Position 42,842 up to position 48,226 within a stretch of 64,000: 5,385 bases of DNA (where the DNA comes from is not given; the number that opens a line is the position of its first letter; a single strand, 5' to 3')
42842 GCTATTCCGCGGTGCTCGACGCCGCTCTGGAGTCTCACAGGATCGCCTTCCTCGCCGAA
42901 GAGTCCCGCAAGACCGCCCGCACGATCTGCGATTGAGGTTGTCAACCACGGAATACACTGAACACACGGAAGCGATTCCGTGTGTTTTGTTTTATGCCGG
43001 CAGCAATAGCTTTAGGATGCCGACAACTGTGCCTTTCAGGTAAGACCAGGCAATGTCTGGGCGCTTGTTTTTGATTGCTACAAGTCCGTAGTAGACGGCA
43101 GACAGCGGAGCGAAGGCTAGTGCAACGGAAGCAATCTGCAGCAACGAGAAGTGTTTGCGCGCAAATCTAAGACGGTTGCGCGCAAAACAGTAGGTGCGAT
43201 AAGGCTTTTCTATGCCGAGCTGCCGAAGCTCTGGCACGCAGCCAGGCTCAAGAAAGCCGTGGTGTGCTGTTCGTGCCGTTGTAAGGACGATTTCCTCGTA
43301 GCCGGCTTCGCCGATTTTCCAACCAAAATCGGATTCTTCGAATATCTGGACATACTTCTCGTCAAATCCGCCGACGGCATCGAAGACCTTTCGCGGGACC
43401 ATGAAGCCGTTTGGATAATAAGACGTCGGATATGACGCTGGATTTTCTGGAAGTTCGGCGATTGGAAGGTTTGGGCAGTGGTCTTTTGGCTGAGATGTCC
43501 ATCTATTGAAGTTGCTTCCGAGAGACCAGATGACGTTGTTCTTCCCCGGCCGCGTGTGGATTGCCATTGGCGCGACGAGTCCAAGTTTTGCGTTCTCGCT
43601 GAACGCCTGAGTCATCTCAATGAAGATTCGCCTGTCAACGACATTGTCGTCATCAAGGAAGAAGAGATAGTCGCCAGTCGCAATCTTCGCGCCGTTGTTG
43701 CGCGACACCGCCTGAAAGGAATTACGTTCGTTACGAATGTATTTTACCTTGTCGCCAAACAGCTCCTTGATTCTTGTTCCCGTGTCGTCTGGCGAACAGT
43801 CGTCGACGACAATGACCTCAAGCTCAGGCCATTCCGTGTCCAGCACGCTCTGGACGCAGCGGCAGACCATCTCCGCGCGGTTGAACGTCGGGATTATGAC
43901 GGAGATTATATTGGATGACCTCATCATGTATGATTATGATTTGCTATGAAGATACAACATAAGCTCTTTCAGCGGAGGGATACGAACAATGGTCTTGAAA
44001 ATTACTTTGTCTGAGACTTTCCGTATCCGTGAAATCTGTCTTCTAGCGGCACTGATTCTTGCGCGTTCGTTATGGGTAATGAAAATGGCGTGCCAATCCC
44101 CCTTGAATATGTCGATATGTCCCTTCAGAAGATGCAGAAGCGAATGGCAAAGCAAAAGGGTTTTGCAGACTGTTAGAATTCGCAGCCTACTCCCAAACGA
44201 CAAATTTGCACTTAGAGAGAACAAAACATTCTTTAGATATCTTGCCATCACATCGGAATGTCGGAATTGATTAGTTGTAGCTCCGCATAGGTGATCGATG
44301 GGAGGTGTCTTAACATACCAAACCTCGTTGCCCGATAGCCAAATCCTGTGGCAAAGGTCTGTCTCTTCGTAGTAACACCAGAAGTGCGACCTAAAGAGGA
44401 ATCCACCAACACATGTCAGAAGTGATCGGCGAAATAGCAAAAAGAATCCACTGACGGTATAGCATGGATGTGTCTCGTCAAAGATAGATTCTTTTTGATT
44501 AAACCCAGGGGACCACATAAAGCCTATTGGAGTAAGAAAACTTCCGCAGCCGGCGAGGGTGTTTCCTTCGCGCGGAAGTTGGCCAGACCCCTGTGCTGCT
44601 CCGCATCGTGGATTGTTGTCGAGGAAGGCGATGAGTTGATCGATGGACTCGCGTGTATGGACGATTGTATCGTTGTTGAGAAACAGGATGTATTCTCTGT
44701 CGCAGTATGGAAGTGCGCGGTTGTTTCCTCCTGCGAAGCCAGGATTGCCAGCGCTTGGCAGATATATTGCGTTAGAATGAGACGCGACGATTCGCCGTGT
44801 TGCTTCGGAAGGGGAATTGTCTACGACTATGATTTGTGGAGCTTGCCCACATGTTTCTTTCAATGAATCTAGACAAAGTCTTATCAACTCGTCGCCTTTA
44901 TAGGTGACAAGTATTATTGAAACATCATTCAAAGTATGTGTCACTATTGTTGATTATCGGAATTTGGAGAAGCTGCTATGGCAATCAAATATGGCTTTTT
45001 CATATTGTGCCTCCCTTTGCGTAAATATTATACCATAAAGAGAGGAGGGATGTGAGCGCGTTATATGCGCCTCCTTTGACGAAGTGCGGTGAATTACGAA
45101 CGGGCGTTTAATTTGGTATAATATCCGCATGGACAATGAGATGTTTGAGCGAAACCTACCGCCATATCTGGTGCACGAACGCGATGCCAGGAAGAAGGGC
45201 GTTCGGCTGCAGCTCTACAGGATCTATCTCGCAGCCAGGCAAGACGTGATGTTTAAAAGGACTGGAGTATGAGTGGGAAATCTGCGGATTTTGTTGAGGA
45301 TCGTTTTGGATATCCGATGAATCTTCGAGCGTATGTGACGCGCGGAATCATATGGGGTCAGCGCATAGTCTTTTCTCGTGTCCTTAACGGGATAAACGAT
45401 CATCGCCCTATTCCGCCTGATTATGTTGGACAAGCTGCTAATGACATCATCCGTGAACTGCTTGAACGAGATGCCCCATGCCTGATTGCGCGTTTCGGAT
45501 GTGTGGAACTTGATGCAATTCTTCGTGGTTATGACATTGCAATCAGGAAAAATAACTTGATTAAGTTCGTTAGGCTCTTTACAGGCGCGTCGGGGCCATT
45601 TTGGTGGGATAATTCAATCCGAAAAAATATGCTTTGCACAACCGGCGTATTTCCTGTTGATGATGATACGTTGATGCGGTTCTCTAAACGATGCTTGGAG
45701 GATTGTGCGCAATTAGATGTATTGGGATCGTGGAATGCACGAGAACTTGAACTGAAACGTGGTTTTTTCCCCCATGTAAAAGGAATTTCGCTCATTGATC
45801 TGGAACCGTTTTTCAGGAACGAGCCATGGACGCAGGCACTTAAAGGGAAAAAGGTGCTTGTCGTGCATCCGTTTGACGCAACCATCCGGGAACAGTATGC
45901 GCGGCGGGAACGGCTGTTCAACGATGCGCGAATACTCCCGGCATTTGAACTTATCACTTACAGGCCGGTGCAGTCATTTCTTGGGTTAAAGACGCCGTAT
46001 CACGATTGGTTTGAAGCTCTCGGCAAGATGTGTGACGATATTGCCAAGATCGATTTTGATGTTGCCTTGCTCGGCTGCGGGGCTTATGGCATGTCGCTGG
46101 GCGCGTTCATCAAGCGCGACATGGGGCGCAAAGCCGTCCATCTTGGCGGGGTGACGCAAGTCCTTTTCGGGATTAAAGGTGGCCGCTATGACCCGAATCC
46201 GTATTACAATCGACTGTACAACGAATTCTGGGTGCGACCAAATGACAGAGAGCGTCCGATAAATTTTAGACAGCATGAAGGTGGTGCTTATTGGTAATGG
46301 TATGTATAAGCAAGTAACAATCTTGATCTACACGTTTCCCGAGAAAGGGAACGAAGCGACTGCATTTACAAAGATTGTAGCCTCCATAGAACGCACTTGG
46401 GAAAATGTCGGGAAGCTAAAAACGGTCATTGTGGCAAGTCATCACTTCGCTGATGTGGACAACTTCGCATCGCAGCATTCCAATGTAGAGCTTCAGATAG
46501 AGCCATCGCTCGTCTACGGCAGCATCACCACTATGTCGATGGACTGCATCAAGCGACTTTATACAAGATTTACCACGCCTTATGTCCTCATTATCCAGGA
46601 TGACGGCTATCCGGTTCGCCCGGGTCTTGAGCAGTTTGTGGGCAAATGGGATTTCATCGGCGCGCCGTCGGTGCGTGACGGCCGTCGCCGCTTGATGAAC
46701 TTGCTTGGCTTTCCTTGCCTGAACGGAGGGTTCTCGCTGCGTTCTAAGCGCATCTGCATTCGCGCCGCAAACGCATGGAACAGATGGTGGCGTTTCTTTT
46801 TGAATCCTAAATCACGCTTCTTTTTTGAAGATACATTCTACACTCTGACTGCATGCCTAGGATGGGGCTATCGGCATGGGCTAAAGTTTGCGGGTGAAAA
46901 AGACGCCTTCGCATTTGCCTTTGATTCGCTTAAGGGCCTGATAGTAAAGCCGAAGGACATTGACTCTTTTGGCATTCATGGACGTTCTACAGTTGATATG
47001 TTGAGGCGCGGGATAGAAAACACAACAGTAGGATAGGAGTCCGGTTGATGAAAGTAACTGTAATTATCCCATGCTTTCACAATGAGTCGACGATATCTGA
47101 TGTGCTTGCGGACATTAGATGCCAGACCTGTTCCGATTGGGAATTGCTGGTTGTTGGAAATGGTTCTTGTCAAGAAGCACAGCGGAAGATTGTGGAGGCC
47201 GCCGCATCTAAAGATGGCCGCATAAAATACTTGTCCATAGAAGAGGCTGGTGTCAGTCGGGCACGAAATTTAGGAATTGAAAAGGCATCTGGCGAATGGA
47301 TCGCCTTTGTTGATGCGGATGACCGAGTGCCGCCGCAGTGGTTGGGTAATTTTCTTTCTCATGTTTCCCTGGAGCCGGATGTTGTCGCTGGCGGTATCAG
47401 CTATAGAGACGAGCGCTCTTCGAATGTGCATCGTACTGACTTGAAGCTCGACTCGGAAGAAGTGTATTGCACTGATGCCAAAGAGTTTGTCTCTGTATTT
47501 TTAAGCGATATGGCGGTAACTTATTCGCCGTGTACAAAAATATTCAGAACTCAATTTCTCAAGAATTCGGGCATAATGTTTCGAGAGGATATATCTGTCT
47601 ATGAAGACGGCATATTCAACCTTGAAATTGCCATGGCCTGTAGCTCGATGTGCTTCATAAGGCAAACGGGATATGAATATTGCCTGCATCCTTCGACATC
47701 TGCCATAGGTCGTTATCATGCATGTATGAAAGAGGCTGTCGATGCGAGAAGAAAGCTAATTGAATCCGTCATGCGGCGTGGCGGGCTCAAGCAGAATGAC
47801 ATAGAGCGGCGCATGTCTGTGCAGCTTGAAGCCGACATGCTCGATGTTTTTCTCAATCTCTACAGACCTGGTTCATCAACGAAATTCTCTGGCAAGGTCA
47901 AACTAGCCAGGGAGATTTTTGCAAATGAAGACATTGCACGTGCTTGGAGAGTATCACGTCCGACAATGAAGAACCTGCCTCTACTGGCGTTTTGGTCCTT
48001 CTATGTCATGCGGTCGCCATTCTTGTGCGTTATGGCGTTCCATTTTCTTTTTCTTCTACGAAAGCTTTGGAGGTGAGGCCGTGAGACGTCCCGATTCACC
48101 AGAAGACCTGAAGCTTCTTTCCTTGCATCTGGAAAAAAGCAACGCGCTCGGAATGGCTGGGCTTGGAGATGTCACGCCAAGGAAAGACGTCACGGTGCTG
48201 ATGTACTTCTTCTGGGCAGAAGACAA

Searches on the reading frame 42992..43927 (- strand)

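Call 23: search_protein_families(library=pfam, proteins=[window:42992-43927:-], max_evalue=0.001)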
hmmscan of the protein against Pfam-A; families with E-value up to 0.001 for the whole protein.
window:42992-43927:- (311 aa): 4 families
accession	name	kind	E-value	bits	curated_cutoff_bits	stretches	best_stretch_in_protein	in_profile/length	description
PF00535.33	Glycos_transf_2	-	1.1e-31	110.5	23.3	1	9-130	1-123/168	Glycosyl transferase family 2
PF13641.12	Glyco_tranf_2_3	-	2.5e-14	54.3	27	1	8-204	3-193/230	Glycosyltransferase like family 2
PF10111.15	Glyco_tranf_2_2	-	1.5e-12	48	27.3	1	9-193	1-186/276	Glycosyltransferase like family 2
PF03071.21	GNT-I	-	0.00013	21.4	25.4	1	5-67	92-155/434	GNT-I family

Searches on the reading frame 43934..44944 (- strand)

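Call 24: search_protein_families(library=pfam, proteins=[window:43934-44944:-], max_evalue=0.001)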
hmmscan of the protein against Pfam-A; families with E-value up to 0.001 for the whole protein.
window:43934-44944:- (336 aa): 3 families
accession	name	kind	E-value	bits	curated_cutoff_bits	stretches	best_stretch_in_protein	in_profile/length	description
PF00535.33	Glycos_transf_2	-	5.9e-18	65.8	23.3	1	9-177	1-165/168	Glycosyl transferase family 2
PF12804.13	NTP_transf_3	-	0.00015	22.4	27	1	12-119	18-123/160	MobA-like NTP transferase domain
PF13712.12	Glyco_tranf_2_5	-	0.00043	20.5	27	1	70-130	41-103/210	Glycosyltransferase like family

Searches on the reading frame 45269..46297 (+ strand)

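Call 24: search_protein_families(library=pfam, proteins=[window:45269-46297:+], max_evalue=0.001)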
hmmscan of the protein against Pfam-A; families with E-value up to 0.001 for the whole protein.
window:45269-46297:+ (342 aa): 1 family
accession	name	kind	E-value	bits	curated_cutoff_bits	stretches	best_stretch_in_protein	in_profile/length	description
PF22882.2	GT-D-like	-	0.00021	21.2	27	0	248-297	159-208/210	GT-D fold-like domain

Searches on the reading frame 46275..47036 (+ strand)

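Call 24: search_protein_families(library=pfam, proteins=[window:46275-47036:+], max_evalue=0.001)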
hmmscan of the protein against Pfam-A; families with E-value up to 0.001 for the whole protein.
window:46275-47036:+ (253 aa): 1 family
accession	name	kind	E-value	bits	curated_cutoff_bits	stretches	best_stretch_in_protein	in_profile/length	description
PF18922.5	DUF5672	-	1.5e-19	70.7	24.4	1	92-235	24-164/164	Protein of unknown function (DUF5672)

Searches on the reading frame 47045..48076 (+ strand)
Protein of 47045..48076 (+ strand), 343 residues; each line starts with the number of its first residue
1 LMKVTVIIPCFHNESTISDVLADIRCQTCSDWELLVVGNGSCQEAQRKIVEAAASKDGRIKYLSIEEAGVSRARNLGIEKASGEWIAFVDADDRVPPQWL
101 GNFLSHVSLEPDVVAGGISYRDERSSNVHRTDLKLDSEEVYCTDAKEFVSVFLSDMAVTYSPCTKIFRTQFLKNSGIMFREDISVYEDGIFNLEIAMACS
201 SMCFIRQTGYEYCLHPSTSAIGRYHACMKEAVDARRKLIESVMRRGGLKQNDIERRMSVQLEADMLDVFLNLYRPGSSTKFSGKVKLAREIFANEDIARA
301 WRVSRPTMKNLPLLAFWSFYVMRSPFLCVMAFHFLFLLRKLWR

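Call 24: search_protein_families(library=pfam, proteins=[window:47045-48076:+], max_evalue=0.001)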
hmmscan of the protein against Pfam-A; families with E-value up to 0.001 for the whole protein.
window:47045-48076:+ (343 aa): 3 families
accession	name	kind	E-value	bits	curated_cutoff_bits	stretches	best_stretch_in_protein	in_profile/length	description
PF00535.33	Glycos_transf_2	-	2.9e-27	96.1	23.3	1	5-133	1-130/168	Glycosyl transferase family 2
PF13641.12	Glyco_tranf_2_3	-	4.7e-10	40.3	27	1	4-204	3-203/230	Glycosyltransferase like family 2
PF10111.15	Glyco_tranf_2_2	-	5.2e-10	39.7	27.3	1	5-201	1-205/276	Glycosyltransferase like family 2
